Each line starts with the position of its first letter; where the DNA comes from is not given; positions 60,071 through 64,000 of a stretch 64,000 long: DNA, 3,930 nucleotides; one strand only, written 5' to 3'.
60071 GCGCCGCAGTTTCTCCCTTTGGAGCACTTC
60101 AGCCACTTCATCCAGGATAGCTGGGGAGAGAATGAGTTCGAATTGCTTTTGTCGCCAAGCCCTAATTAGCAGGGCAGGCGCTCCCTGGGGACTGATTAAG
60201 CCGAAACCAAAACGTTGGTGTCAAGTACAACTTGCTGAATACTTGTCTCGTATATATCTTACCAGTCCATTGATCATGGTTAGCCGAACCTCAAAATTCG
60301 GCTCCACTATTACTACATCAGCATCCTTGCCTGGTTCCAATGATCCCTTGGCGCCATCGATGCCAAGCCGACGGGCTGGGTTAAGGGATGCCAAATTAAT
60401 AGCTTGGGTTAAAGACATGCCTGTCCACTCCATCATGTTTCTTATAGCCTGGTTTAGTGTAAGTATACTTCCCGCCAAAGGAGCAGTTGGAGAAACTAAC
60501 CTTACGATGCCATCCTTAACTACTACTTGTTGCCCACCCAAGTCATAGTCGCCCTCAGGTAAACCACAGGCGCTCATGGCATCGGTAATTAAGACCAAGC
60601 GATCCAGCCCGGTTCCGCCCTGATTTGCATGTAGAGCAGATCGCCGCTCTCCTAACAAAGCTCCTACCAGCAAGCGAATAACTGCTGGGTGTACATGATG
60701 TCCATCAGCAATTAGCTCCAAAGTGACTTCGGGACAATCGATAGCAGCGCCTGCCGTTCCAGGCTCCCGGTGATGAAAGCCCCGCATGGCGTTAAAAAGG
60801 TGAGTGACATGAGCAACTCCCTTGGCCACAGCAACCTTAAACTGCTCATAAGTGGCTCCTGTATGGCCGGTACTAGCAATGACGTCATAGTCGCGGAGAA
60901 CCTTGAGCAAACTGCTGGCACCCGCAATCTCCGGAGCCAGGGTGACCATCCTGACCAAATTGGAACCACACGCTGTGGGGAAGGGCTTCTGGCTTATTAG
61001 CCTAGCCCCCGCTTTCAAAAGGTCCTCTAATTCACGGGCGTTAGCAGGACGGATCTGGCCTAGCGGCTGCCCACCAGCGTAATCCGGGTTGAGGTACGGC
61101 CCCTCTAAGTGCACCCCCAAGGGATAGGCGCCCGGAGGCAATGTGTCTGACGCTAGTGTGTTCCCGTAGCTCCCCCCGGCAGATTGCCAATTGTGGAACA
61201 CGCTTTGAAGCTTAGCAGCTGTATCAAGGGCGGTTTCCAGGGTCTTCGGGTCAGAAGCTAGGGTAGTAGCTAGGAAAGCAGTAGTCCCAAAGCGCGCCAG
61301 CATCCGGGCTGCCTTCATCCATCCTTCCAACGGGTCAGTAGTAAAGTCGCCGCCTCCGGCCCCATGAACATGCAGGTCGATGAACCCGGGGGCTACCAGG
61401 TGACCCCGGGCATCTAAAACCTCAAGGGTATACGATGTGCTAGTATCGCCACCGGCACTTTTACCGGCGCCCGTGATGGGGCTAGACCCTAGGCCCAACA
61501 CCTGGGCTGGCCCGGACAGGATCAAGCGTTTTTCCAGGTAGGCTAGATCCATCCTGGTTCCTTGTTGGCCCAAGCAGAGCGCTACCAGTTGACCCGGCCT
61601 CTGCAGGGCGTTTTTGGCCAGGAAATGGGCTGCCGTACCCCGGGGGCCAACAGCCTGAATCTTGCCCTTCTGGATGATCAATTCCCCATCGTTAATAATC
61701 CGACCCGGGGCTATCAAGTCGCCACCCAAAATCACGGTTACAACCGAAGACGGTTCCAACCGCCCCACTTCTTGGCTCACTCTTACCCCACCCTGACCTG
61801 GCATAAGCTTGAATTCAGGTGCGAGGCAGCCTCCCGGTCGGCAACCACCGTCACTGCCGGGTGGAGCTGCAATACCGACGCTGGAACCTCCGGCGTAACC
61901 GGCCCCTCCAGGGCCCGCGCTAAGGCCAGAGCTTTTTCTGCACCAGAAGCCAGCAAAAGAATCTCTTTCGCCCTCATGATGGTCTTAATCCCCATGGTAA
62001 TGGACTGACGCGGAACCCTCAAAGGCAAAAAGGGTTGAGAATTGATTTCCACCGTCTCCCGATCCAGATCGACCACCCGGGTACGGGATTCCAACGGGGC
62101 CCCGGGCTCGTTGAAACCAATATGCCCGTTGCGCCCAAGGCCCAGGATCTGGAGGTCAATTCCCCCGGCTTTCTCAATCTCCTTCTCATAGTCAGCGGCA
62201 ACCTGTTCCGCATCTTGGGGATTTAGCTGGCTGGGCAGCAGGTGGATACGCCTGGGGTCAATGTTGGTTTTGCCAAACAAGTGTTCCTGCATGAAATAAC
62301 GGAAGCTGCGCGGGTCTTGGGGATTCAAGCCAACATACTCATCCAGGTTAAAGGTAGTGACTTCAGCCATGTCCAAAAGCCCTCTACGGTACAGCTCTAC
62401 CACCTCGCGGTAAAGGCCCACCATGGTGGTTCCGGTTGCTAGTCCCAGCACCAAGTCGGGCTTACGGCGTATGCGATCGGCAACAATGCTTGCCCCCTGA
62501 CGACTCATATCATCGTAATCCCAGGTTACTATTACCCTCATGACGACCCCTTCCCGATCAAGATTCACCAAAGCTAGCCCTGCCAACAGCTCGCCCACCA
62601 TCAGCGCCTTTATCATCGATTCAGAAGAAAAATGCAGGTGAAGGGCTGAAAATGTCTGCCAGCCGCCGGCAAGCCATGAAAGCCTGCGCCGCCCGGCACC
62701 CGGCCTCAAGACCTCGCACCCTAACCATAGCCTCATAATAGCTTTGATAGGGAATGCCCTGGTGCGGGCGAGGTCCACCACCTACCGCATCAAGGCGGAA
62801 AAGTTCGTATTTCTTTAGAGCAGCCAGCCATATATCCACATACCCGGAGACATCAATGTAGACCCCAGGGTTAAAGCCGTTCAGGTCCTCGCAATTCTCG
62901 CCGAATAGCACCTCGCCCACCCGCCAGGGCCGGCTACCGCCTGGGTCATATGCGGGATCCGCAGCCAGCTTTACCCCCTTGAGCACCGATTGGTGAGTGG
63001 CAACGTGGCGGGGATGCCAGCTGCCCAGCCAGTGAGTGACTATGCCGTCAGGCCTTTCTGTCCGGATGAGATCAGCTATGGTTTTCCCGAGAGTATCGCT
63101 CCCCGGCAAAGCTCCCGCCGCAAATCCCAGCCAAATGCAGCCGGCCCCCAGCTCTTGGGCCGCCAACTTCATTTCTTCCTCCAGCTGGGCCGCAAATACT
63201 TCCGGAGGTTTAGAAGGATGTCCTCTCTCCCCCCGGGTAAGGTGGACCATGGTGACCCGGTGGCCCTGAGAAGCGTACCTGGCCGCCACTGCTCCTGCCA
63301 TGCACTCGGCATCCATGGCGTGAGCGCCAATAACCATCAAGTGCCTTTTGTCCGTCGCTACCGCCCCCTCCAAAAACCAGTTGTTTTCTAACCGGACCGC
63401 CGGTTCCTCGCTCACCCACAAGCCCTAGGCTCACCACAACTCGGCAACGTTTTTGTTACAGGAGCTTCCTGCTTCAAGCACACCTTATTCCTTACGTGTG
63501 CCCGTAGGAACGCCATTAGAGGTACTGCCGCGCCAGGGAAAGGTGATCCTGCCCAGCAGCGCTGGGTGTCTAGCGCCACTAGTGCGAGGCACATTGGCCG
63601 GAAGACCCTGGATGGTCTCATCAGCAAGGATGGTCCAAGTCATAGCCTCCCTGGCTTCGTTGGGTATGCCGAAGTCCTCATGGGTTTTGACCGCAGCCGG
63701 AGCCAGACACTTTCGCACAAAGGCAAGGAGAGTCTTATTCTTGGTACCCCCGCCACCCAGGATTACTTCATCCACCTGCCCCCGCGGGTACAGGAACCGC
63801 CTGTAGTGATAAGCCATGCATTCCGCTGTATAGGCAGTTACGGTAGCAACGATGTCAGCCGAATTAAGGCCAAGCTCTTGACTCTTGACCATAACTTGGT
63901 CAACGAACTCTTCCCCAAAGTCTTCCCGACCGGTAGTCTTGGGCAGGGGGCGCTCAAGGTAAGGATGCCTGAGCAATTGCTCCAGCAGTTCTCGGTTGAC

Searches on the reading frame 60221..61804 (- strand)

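Call 47: search_protein_families(library=pfam, proteins=[window:60221-61804:-], max_evalue=0.0001)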
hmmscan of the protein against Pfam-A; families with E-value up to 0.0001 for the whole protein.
window:60221-61804:- (527 aa): 2 families
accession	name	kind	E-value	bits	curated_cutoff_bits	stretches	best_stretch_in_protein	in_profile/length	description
PF01979.26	Amidohydro_1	-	6.9e-30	104.9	25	1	137-513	2-342/345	Amidohydrolase family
PF07969.17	Amidohydro_3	-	2.8e-15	57.2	29.7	2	462-504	406-448/472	Amidohydrolase family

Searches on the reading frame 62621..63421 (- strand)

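Call 47: search_protein_families(library=pfam, proteins=[window:62621-63421:-], max_evalue=0.0001)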
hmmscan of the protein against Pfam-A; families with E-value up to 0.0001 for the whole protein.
window:62621-63421:- (266 aa): 1 family
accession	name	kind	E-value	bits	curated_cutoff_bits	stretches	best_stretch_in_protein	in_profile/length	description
PF02585.22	PIG-L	-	6.2e-21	75.7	28.2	1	29-147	1-126/129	GlcNAc-PI de-N-acetylase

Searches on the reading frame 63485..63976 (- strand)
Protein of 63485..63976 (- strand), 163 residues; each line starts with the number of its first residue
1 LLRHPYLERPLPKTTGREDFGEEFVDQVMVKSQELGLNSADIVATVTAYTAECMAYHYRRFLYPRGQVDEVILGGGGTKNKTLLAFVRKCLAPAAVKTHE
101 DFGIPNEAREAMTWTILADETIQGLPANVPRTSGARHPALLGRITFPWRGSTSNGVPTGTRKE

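Call 47: search_protein_families(library=pfam, proteins=[window:63485-63976:-], max_evalue=0.0001)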
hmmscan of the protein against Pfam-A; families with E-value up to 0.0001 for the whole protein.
window:63485-63976:- (163 aa): 1 family
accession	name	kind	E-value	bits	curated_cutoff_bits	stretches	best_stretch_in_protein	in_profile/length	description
PF03702.20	AnmK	-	9.4e-27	94.5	24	1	1-145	224-365/367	Anhydro-N-acetylmuramic acid kinase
